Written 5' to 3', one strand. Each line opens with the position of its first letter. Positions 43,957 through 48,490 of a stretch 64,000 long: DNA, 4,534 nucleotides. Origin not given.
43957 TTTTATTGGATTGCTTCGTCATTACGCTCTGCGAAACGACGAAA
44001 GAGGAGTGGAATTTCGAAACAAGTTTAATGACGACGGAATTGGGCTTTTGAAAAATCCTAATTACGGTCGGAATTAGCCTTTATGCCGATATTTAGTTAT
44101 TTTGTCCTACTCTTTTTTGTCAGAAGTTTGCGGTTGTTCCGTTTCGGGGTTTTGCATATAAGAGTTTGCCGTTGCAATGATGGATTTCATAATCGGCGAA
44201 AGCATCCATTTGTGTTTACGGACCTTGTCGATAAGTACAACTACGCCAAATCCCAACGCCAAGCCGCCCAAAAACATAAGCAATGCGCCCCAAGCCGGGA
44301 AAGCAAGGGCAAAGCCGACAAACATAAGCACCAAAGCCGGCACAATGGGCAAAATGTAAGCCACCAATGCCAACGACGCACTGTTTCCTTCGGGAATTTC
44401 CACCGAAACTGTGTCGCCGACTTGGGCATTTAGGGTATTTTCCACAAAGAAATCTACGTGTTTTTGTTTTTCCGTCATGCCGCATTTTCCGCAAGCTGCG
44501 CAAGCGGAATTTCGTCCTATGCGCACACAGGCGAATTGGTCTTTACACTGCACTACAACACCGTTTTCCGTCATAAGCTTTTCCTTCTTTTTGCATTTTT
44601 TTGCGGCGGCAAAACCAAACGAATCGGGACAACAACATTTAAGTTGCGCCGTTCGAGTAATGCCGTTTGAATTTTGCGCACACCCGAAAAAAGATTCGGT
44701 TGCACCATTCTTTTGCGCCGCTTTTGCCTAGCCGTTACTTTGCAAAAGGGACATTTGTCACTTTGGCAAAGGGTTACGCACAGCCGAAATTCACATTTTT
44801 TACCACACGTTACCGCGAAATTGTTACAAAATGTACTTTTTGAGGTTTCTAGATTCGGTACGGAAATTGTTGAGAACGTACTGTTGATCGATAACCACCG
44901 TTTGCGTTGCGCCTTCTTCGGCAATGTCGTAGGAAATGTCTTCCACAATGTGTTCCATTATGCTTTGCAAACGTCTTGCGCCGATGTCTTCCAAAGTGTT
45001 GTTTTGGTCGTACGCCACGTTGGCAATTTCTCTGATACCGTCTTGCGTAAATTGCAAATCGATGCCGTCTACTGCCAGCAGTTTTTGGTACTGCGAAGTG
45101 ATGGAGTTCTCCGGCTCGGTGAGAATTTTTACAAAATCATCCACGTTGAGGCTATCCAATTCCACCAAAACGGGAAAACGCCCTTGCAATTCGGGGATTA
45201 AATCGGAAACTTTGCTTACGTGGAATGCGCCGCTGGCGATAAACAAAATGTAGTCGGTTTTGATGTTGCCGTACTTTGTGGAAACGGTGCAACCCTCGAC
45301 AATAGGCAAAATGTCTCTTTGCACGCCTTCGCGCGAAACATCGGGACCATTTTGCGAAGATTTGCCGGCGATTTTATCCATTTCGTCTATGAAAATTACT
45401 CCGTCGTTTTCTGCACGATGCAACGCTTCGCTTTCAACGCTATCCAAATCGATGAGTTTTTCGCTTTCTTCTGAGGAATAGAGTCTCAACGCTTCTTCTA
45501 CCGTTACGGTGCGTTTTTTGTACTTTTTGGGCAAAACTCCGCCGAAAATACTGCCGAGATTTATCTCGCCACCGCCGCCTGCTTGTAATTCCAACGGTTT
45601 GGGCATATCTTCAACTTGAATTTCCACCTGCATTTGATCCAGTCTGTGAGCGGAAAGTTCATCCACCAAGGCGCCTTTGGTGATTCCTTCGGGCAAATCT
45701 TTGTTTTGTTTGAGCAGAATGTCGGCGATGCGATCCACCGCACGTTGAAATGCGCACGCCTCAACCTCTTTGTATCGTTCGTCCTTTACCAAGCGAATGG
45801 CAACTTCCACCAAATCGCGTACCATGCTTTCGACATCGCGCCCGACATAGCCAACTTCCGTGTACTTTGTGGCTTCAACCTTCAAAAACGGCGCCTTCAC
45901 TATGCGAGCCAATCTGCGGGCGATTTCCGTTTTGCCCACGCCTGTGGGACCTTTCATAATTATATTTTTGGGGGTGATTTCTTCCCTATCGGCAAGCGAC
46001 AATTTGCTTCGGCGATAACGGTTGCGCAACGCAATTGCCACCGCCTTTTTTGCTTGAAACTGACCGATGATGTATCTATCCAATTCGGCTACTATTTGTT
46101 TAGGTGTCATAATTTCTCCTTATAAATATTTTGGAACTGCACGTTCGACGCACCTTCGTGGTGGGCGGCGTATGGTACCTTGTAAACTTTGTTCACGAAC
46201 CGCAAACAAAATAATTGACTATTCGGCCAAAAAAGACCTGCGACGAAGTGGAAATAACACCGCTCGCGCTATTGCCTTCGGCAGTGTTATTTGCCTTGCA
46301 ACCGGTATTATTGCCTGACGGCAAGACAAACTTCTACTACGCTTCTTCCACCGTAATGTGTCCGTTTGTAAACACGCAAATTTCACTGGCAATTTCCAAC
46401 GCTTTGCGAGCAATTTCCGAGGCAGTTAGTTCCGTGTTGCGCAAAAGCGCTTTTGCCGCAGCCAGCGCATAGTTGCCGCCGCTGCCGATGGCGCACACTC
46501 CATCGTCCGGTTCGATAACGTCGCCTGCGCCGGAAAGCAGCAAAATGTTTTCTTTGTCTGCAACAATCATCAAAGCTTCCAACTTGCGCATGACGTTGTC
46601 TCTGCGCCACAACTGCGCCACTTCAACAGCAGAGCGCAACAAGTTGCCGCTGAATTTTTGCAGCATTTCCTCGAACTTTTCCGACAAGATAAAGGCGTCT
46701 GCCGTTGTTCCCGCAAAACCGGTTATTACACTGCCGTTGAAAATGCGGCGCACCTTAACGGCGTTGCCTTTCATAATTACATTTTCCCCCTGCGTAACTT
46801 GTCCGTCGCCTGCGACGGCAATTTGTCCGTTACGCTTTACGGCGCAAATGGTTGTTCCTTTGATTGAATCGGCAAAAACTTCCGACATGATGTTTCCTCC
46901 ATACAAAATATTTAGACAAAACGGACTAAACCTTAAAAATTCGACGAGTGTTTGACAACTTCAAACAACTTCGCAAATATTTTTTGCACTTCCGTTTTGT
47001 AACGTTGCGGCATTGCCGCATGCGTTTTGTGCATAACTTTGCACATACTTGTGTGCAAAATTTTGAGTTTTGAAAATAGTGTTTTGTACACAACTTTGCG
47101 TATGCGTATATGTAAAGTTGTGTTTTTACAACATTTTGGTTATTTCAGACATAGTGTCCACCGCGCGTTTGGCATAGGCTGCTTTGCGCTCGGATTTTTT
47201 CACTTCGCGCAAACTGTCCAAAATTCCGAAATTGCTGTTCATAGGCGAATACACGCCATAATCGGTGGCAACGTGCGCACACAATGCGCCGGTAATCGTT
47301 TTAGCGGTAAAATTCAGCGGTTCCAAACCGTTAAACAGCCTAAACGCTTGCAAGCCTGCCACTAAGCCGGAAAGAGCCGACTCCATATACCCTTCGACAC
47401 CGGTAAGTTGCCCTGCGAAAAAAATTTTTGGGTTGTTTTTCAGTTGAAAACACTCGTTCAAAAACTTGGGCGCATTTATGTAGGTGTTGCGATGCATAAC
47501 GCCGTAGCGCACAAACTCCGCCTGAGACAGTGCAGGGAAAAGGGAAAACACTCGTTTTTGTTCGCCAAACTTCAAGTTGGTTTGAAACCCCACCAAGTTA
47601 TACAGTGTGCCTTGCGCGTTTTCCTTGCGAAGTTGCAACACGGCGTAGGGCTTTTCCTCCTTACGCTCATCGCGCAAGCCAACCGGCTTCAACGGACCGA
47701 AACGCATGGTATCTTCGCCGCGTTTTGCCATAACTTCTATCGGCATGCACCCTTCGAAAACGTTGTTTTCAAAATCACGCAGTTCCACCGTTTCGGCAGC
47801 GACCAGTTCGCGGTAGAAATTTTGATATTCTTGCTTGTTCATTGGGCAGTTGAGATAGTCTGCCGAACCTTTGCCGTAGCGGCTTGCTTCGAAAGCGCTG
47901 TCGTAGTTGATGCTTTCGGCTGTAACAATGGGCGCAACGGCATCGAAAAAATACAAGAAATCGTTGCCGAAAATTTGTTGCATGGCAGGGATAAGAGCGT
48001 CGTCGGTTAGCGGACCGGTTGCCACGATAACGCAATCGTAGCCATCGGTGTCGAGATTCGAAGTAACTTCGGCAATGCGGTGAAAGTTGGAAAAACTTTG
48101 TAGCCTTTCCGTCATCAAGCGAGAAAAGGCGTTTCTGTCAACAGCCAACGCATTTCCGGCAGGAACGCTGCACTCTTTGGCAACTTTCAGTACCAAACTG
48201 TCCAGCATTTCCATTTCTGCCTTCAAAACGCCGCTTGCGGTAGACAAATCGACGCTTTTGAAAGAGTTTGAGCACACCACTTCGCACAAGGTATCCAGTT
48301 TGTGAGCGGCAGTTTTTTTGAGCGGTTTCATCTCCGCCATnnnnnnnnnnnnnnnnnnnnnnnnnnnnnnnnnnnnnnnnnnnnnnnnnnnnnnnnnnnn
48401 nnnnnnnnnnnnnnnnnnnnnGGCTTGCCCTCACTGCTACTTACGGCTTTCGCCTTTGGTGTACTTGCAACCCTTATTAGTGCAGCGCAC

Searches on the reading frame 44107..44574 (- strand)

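Call 34: search_protein_families(library=pfam, proteins=[window:44107-44574:-], max_evalue=0.001)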
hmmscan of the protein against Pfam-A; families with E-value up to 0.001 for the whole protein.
window:44107-44574:- (155 aa): 1 family
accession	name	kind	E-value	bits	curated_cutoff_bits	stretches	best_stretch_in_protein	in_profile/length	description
PF04246.17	RseC_MucC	-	3.5e-23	82.4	24.4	1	7-127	1-126/130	Positive regulator of sigma(E), RseC/MucC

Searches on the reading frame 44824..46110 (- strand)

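Call 43: search_protein_families(library=pfam, proteins=[window:44824-46110:-], max_evalue=0.00001)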
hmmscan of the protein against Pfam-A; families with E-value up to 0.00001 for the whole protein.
window:44824-46110:- (428 aa): 3 families
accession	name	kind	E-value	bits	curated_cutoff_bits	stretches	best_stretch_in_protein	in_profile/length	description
PF07724.20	AAA_2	-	2.5e-30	106.2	27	1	198-314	30-165/166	AAA domain (Cdc48 subfamily)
PF00004.35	AAA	-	5.7e-13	49.9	21.2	0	232-318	54-129/131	ATPase family associated with various cellular activities (AAA)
PF07728.20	AAA_5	-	1.8e-06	28.5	22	0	49-85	1-38/139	AAA domain (dynein-related subfamily)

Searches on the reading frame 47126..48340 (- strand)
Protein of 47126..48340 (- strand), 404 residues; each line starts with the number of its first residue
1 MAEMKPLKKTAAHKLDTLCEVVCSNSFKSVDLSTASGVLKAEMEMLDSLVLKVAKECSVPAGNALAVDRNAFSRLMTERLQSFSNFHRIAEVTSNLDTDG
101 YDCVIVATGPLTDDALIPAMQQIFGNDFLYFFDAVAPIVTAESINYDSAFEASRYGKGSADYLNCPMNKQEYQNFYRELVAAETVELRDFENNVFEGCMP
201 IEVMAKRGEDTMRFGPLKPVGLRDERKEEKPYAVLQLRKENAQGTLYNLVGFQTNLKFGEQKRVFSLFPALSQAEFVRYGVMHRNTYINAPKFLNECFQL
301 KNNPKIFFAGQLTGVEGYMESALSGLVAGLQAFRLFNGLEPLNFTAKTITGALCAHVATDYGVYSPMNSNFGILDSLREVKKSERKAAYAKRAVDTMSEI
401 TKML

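Call 43: search_protein_families(library=pfam, proteins=[window:47126-48340:-], max_evalue=0.00001)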
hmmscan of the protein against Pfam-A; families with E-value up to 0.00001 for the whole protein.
window:47126-48340:- (404 aa): 1 family
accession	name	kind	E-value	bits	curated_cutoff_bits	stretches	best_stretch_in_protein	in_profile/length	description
PF01134.28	GIDA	-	1.1e-79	268.7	22.1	1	12-338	29-389/391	Glucose inhibited division protein A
